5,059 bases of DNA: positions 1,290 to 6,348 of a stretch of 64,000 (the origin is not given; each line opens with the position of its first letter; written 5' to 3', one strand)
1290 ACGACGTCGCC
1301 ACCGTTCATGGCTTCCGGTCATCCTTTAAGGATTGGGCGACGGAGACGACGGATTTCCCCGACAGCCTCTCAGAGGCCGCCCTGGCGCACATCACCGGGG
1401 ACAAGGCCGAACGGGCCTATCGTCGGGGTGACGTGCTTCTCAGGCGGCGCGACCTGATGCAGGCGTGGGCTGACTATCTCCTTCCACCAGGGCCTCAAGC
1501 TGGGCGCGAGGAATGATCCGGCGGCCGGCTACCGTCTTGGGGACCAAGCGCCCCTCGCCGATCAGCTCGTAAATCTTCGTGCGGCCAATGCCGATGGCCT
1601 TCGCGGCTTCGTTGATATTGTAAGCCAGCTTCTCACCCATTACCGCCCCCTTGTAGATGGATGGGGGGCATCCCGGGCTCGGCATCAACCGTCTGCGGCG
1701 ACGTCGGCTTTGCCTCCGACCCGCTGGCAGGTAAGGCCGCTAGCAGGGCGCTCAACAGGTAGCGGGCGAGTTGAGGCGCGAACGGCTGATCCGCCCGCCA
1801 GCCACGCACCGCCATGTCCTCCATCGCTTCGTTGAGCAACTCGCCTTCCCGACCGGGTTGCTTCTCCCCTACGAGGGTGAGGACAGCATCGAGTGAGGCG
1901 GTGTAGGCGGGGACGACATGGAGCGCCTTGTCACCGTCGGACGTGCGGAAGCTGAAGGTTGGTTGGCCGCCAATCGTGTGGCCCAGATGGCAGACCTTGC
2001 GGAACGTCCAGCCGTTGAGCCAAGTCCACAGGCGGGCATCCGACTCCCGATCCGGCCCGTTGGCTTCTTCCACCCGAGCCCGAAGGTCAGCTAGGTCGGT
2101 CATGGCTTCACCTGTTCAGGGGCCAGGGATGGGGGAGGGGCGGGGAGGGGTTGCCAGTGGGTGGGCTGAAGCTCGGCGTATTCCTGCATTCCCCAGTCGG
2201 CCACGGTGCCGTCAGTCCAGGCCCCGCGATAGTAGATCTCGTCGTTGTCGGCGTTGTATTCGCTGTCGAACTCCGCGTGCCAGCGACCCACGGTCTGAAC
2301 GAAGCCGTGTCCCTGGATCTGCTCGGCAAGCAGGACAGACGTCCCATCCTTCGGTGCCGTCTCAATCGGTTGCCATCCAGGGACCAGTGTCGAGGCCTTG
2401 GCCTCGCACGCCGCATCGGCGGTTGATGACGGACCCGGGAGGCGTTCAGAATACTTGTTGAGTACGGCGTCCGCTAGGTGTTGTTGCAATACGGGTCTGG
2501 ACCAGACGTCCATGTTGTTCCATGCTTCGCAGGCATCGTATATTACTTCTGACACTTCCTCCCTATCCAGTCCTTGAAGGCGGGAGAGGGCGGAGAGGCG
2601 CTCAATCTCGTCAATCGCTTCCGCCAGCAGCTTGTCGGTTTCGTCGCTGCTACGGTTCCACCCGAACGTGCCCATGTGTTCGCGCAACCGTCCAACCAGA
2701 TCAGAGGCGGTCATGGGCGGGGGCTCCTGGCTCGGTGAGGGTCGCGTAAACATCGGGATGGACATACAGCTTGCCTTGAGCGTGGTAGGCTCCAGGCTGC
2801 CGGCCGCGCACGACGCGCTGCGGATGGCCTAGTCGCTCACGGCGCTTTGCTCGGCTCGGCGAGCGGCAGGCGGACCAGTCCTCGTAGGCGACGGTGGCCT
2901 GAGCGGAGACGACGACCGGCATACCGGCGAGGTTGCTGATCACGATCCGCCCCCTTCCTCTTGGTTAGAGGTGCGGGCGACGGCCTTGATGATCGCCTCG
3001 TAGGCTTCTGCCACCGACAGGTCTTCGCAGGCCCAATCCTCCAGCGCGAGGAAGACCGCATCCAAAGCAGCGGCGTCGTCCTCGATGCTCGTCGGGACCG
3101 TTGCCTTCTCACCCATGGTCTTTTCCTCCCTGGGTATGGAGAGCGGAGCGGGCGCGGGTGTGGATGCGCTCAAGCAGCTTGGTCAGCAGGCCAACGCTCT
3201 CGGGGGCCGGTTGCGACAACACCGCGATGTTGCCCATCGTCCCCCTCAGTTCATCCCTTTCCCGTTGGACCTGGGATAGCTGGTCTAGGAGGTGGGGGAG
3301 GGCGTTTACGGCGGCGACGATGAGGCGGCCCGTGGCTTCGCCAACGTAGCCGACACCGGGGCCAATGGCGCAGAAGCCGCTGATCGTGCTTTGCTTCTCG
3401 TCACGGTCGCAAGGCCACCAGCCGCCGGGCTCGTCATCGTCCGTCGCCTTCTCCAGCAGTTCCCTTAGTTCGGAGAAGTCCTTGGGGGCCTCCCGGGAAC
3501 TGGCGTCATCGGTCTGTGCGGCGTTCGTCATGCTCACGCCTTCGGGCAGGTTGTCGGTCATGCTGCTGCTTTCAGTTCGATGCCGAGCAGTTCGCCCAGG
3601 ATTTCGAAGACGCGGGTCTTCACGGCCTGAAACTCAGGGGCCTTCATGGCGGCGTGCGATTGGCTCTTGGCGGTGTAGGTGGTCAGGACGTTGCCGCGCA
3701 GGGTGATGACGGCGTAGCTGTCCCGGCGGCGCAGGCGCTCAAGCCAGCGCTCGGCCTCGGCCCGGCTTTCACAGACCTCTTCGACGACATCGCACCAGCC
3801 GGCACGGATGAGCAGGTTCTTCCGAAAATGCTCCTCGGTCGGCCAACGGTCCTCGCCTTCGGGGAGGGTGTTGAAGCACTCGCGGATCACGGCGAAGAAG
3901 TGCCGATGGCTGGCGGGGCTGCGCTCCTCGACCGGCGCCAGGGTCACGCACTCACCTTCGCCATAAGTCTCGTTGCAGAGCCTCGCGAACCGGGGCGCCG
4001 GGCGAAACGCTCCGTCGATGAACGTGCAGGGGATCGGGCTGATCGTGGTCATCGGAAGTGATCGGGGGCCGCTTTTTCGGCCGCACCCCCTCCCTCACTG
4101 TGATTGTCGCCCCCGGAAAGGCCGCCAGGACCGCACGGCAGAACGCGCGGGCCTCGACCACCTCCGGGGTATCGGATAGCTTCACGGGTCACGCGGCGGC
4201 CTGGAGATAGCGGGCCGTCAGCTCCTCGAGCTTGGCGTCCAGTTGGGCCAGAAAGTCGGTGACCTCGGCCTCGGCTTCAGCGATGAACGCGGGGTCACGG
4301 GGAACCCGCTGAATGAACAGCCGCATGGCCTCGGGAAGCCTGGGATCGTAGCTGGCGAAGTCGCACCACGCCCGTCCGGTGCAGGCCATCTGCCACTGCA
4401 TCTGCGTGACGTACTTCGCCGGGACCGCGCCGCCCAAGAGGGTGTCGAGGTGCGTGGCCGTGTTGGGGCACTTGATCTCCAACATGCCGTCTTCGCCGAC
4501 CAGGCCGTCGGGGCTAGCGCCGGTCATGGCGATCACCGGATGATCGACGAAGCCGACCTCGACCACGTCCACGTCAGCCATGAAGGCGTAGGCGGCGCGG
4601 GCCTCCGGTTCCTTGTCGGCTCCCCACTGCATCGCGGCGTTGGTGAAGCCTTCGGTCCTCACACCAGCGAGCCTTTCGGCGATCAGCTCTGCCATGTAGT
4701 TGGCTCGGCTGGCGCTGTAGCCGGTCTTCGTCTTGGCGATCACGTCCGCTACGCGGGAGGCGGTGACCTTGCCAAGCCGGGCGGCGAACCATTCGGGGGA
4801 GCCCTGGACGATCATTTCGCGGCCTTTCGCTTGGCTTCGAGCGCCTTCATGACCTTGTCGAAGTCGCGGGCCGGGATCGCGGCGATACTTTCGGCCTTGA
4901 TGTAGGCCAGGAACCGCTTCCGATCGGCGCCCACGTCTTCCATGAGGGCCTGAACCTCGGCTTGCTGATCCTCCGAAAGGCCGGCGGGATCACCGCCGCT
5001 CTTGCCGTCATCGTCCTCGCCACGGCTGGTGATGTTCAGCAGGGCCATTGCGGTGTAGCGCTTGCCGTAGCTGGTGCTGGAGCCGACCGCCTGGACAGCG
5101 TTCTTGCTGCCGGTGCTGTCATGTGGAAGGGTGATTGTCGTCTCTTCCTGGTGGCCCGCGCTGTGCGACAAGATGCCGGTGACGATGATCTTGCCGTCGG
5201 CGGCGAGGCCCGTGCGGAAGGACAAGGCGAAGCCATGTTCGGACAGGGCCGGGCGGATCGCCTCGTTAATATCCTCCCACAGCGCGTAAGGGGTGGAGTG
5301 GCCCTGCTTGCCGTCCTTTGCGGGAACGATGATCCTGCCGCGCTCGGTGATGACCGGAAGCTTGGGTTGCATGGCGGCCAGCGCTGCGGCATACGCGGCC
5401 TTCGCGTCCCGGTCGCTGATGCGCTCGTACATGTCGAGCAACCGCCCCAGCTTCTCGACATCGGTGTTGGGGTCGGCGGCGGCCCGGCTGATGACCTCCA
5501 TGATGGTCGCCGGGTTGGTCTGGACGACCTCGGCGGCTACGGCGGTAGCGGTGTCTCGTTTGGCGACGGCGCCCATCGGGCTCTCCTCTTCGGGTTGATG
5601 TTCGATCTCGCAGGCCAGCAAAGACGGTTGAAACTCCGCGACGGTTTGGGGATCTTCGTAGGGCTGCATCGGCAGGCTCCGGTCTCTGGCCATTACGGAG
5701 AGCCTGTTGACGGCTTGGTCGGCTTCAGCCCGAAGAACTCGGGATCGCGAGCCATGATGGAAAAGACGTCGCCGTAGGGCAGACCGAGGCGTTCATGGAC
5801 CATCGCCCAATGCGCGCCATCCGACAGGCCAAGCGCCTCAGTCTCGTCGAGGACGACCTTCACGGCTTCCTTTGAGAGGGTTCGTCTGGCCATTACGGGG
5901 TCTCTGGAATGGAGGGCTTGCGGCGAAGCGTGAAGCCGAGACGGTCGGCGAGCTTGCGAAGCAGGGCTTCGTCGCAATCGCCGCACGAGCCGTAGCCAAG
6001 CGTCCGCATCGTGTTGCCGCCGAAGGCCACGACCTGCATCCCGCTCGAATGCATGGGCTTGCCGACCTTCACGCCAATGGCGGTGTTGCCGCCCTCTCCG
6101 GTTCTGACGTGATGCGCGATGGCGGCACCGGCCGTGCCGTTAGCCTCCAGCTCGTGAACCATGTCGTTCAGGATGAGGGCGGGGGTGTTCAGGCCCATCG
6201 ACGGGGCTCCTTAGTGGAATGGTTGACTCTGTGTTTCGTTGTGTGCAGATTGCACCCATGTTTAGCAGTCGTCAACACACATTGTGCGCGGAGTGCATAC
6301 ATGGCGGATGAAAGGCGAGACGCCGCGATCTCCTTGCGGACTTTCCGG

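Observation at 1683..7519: Three copies of a ~40-bp GC-rich repeat in the early-left region, two direct and one inverted flanking a single gene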

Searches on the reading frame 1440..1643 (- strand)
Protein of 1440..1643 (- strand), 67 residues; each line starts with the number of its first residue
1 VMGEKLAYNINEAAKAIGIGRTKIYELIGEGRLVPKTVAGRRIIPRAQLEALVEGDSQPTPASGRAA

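Call 14: search_protein_families(library=pfam, proteins=[window:1440-1643:-], max_evalue=0.01)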
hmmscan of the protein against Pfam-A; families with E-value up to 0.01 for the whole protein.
window:1440-1643:- (67 aa): 2 families
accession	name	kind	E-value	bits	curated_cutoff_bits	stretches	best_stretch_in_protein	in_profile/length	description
PF12728.13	HTH_17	-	5.6e-09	36.6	27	1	8-55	2-49/51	Helix-turn-helix domain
PF21531.3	Rv2175c_wHTH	-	0.00012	22.5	27.1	1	8-47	16-55/57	DNA-binding protein Rv2175c, wHTH domain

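Call 15: search_protein_families(library=phrogs, proteins=[window:1440-1643:-], max_evalue=0.01)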
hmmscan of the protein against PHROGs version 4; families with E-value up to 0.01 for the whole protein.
window:1440-1643:- (67 aa): 2 families
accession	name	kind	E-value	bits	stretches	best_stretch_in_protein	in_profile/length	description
phrog_66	-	integration and excision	4e-06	27.7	1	3-65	89-152/412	excisionase and transcriptional regulator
phrog_7338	-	unknown function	0.0049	18.1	1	8-57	31-81/87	-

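Call 17: find_encoding_contigs(protein=window:1440-1643:-, flank=10000, max_places=10)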
Protein window:1440-1643:- (67 aa): no gene with exactly this product is on record in the collection.

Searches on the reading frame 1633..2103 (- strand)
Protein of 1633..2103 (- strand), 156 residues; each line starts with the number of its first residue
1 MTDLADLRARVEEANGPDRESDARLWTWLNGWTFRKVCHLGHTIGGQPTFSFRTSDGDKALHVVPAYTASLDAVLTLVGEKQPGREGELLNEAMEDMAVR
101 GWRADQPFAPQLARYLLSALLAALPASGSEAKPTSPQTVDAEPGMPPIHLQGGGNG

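Call 14: search_protein_families(library=pfam, proteins=[window:1633-2103:-], max_evalue=0.01)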
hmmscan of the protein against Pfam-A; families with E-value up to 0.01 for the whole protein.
window:1633-2103:- (156 aa): 0 families

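Call 15: search_protein_families(library=phrogs, proteins=[window:1633-2103:-], max_evalue=0.01)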
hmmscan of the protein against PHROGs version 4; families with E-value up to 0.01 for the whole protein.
window:1633-2103:- (156 aa): 0 families

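Call 32: find_homologous_proteins(query=window:1633-2103:-, max_evalue=0.001)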
Query window:1633-2103:- (156 aa): 9 proteins with E <= 0.001 among 262 candidates.
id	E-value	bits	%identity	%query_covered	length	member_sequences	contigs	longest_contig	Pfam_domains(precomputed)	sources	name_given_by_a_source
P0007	1.2e-100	352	100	100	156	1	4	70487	-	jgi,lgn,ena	-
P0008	1.0e-20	92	46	78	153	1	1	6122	-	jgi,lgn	-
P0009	7.2e-8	51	48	54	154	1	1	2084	-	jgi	-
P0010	7.4e-7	47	43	51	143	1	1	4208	-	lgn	-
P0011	8.1e-7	47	44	52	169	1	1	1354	-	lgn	-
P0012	6.2e-6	44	43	52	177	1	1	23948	-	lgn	-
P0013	1.6e-4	40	44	53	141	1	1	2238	-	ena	-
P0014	3.8e-4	39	30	85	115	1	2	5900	-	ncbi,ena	-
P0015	8.5e-4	38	41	52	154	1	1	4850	-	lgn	-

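Call 37: find_encoding_contigs(protein=P0012, flank=10000, max_places=3)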
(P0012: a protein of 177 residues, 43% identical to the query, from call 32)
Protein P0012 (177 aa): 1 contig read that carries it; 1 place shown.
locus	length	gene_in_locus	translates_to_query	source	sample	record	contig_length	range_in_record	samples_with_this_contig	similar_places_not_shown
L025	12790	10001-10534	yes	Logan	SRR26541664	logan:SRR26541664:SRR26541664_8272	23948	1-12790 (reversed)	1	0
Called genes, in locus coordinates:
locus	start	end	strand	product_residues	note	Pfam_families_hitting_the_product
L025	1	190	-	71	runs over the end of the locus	-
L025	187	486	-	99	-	-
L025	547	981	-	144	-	-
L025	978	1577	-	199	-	-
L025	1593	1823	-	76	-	-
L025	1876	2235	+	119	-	-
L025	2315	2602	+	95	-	-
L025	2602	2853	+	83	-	-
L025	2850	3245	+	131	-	-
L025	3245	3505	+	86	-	-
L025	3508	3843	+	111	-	-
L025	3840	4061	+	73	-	-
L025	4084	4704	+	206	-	-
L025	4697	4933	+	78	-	-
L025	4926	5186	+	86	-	-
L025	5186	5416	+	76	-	-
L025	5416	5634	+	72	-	-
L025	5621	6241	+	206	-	PF04404:ERF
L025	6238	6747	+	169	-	PF05565:Sipho_Gp157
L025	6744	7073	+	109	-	-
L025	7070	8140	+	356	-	-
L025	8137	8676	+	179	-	-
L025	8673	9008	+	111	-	-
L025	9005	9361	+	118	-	-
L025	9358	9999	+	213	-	-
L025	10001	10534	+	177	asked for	-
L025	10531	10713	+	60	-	-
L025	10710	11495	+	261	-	-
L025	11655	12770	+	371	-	PF00589:Phage_integrase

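Call 38: find_encoding_contigs(protein=P0008, flank=10000, max_places=3)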
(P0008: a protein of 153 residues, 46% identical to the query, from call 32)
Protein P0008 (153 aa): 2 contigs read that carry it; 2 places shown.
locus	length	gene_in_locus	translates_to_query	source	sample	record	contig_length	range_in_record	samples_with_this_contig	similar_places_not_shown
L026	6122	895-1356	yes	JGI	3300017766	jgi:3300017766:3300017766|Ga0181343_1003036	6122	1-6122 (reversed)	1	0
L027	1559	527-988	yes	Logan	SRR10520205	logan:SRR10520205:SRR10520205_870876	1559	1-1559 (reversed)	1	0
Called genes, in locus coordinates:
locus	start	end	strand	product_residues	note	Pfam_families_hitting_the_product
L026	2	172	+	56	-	?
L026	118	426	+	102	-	-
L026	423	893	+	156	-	-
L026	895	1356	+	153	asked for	-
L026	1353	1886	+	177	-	PF13392:HNH_3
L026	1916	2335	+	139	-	-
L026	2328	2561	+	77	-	-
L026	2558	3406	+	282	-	-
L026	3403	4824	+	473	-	-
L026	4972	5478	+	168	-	PF02945:Endonuclease_7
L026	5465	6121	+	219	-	?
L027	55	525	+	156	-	-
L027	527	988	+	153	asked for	-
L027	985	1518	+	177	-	PF13392:HNH_3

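Call 60: find_related_loci(query=A5, collection=genome_contigs, flank=10000)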
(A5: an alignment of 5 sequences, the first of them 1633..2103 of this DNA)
Query A5 (156 aa) in genome_contigs; peptide patterns used: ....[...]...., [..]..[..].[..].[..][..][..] (x = any residue, [..] = any of these).
212 stretches matched a pattern; 3 encode a relative of the query (tblastn E <= 1e-3); 3 distinct loci.
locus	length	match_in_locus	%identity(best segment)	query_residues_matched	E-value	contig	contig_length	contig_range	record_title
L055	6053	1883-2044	40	1-57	3e-6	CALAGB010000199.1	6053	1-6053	MAG TPA_asm: uncultured Thermomicrobiales bacterium isolate SRR3997478_bin.72_CONCOCT_v1.1_MAG genome assembly, contig:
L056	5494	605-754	34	1-80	1e-5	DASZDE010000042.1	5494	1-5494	MAG TPA_asm: Allosphingosinicella sp. isolate SMAG_U6460 k141_274281, whole genome shotgun sequence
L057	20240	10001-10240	36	1-78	2e-5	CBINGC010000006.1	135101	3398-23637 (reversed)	MAG TPA_asm: uncultured Sphingopyxis sp. isolate SRR16817054_maxbin2_1 genome assembly, contig: ERZ27394105.38, whole ge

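Call 62: find_encoding_contigs(protein=P0015, flank=10000, max_places=3)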
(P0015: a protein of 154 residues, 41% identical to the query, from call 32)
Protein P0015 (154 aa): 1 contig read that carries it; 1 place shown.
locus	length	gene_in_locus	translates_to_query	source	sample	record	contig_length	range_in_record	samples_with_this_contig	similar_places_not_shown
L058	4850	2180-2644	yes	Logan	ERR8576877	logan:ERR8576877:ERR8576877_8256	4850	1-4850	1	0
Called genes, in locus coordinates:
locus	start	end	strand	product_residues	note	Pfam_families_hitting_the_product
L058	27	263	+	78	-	-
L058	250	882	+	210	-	PF04404:ERF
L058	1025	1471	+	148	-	PF07105:DUF1367 (faint)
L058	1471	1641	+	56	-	-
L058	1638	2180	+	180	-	-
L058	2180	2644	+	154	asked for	-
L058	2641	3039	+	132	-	-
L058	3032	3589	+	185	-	-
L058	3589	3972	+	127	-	-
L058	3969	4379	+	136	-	PF04448:DUF551 (weak)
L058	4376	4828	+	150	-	PF25680:Mom (weak)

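Call 63: find_encoding_contigs(protein=P0010, flank=10000, max_places=3)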
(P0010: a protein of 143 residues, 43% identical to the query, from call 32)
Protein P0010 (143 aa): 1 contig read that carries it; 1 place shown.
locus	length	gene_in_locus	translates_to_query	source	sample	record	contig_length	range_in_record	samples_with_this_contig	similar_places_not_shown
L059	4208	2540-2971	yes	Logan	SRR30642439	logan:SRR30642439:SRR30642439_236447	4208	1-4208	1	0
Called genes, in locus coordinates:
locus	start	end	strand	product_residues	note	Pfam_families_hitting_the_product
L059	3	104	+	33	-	?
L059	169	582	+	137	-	-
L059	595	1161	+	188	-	-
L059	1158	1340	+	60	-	-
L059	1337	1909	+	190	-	-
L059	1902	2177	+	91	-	-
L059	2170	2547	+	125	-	-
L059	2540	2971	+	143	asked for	-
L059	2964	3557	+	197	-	-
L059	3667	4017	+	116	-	-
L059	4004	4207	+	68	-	?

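Call 64: find_encoding_contigs(protein=P0009, flank=10000, max_places=3)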
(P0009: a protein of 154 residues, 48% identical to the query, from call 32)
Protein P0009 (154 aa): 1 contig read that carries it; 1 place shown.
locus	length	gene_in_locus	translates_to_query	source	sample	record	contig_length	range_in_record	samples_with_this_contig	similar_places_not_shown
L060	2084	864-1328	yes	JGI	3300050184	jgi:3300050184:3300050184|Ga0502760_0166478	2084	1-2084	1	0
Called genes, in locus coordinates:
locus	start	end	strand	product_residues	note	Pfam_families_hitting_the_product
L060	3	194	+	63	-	?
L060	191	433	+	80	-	-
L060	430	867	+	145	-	-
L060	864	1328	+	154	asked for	-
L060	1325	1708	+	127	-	-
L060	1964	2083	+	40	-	?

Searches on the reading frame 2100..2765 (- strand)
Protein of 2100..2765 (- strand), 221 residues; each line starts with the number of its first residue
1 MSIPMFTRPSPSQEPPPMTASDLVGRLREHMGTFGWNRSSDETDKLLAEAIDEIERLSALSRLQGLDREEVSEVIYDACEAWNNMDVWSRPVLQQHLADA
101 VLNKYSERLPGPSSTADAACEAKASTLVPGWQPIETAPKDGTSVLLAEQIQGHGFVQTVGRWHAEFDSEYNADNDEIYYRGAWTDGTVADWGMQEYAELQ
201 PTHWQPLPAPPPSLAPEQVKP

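Call 14: search_protein_families(library=pfam, proteins=[window:2100-2765:-], max_evalue=0.01)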
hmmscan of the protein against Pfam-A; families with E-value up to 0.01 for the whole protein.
window:2100-2765:- (221 aa): 1 family
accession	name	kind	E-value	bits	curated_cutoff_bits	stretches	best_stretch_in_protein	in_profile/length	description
PF04448.17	DUF551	-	1.8e-06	29.1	22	1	138-211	10-67/68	Protein of unknown function (DUF551)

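Call 15: search_protein_families(library=phrogs, proteins=[window:2100-2765:-], max_evalue=0.01)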
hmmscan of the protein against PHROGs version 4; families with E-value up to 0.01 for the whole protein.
window:2100-2765:- (221 aa): 2 families
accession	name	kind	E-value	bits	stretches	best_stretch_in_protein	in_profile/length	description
phrog_924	-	unknown function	6.1e-07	30.3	1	119-212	80-151/267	-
phrog_7704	-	unknown function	0.00016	22.6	1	135-211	114-169/173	-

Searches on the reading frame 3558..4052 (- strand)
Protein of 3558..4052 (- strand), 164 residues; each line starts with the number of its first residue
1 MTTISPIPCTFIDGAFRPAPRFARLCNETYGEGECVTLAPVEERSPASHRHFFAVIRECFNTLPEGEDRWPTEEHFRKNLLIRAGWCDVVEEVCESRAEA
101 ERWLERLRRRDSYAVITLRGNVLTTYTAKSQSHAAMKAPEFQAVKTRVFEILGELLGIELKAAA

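Call 14: search_protein_families(library=pfam, proteins=[window:3558-4052:-], max_evalue=0.01)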
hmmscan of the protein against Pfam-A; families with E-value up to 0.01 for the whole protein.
window:3558-4052:- (164 aa): 0 families

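Call 15: search_protein_families(library=phrogs, proteins=[window:3558-4052:-], max_evalue=0.01)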
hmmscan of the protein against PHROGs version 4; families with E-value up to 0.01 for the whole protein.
window:3558-4052:- (164 aa): 2 families
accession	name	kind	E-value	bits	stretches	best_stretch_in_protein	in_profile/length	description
phrog_15346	-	unknown function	1.9e-37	129.7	1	4-162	13-168/173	-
phrog_319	-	DNA, RNA and nucleotide metabolism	3.3e-10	40.8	1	14-154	12-134/159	NinB/ Orf homologous recombination mediator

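Call 92: find_related_loci(query=window:3558-4052:-, collection=viral_contigs, flank=10000)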
Query window:3558-4052:- (164 aa) in viral_contigs; peptide patterns used: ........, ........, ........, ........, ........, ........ (x = any residue, [..] = any of these).
2 stretches matched a pattern, but none encodes a relative of the query by tblastn (E <= 1e-3).

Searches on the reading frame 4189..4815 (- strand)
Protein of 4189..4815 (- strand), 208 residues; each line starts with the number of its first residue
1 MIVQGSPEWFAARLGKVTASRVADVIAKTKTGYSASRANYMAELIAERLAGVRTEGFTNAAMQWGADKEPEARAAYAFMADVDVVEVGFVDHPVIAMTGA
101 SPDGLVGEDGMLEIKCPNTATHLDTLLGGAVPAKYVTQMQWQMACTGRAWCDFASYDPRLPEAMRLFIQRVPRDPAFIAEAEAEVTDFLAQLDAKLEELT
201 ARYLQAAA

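Call 91: search_protein_families(library=phrogs, proteins=[window:4189-4815:-], max_evalue=0.001)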
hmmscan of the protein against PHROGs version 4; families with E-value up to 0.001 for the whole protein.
window:4189-4815:- (208 aa): 5 families
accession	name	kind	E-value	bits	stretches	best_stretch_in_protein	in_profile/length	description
phrog_149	-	DNA, RNA and nucleotide metabolism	7.8e-51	174.5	1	3-203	598-804/1242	exonuclease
phrog_434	-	DNA, RNA and nucleotide metabolism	1.9e-24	87.6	1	4-198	55-242/372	RecE-like recombination exonuclease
phrog_19855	-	head and packaging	4.3e-10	38.8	1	3-195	463-640/1257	virion structural protein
phrog_7655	-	DNA, RNA and nucleotide metabolism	8.1e-06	25.9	1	2-147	6-143/551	RecE-like recombination exonuclease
phrog_19459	-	unknown function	5.9e-05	23.8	1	2-52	17-69/73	-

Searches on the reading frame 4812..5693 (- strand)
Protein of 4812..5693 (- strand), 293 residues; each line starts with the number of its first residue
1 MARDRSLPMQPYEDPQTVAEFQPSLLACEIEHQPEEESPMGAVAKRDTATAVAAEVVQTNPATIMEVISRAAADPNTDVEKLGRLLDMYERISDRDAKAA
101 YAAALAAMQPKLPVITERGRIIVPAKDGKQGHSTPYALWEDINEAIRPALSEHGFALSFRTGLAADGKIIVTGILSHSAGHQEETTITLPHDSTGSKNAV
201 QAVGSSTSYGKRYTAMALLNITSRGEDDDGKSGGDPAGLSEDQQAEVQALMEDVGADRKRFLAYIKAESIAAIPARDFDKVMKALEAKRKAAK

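Call 91: search_protein_families(library=phrogs, proteins=[window:4812-5693:-], max_evalue=0.001)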
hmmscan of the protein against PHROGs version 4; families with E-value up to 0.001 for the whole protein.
window:4812-5693:- (293 aa): 4 families
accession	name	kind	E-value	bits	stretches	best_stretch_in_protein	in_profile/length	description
phrog_155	-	DNA, RNA and nucleotide metabolism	9.2e-49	167.7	1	37-293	5-272/308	Erf-like ssDNA annealing protein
phrog_2324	-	DNA, RNA and nucleotide metabolism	3.3e-20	73.5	1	118-247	19-145/193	Erf-like ssDNA annealing protein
phrog_34817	-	unknown function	5.8e-11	43.2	1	101-232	12-136/291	-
phrog_10003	-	other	1.8e-05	25.3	1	87-232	20-170/297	recombinase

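Call 93: find_related_loci(query=window:4812-5693:-, collection=viral_contigs, flank=10000)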
Query window:4812-5693:- (293 aa) in viral_contigs; peptide patterns used: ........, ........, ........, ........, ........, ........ (x = any residue, [..] = any of these).
222 stretches matched a pattern; 218 encode a relative of the query (tblastn E <= 1e-3); the best 80 are kept; 80 distinct loci.
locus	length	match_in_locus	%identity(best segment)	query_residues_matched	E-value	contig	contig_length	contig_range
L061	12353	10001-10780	64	33-289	8e-101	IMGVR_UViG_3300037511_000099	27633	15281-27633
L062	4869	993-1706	63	53-286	2e-92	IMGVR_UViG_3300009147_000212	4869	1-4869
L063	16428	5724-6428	61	64-292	1e-90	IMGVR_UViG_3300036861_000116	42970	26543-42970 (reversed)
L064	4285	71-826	57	42-289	4e-89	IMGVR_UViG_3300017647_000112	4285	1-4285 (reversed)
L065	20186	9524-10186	64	64-289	3e-88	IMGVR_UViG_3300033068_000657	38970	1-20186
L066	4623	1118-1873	57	42-289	3e-88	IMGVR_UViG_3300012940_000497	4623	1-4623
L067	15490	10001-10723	57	57-291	5e-87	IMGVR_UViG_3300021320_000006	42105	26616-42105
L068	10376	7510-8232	60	40-288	8e-87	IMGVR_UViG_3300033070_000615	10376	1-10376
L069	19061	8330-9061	58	42-289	2e-86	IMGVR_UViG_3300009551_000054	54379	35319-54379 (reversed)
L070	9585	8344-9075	58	42-289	2e-86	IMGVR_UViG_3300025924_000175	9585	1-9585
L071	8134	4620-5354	56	36-291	2e-85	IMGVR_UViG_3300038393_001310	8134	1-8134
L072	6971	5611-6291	59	55-289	3e-84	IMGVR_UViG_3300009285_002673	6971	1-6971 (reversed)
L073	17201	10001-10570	70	46-236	1e-82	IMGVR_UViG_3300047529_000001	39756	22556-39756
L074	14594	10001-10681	57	58-290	8e-83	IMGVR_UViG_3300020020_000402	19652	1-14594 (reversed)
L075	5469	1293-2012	55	57-290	3e-82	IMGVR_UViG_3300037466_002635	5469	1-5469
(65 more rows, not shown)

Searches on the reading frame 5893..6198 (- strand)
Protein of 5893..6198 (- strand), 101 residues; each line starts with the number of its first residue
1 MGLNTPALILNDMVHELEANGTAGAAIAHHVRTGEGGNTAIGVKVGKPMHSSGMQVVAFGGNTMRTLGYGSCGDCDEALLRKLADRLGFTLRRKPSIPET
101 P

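Call 14: search_protein_families(library=pfam, proteins=[window:5893-6198:-], max_evalue=0.01)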
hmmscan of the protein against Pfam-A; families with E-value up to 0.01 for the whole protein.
window:5893-6198:- (101 aa): 0 families

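Call 15: search_protein_families(library=phrogs, proteins=[window:5893-6198:-], max_evalue=0.01)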
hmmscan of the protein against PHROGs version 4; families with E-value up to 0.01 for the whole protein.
window:5893-6198:- (101 aa): 1 family
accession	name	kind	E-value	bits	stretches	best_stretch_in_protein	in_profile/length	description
phrog_7147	-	unknown function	1.1e-11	46.2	1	1-95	1-104/105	-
